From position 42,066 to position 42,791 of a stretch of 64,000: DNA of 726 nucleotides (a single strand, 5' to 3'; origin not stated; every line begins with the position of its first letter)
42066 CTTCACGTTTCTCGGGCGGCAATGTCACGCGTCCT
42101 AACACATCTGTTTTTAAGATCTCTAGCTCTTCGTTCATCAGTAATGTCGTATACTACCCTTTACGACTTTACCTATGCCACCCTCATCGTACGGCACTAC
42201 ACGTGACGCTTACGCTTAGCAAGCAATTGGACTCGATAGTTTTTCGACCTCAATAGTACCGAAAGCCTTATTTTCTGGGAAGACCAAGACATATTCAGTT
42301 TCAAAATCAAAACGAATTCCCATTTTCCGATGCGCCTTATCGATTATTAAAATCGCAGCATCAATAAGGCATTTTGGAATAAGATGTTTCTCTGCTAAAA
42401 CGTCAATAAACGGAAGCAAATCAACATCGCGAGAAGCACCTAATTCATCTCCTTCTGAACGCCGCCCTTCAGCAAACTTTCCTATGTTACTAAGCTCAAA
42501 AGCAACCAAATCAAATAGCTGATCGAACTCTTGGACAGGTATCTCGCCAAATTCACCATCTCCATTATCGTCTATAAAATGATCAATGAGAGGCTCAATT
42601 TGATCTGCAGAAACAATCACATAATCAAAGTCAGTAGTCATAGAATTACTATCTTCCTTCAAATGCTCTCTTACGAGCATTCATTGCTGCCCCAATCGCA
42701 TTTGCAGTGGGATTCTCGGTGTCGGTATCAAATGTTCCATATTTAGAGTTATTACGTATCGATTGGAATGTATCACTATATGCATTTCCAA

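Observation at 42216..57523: Six-gene Sec-dependent RHS operon with no T6SS, Tc or two-partner-secretion hallmark: candidate undescribed toxin-delivery module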

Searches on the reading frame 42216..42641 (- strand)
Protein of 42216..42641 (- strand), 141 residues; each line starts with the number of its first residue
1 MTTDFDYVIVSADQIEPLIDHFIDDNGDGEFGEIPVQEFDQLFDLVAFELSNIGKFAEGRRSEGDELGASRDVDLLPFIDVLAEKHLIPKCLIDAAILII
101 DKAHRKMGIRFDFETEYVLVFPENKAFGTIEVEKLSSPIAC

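Call 4: search_protein_families(library=pfam, proteins=[window:42216-42641:-], max_evalue=0.01)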
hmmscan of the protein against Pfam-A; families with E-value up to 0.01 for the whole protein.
window:42216-42641:- (141 aa): 0 families

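Call 5: search_protein_families(library=ncbifam, proteins=[window:42216-42641:-], max_evalue=0.01)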
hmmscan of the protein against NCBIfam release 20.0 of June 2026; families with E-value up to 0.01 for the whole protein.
window:42216-42641:- (141 aa): 0 families

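Call 72: search_protein_families(library=pfam, proteins=[window:42216-42641:-], max_evalue=5)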
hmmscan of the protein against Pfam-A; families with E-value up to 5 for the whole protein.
window:42216-42641:- (141 aa): 0 families
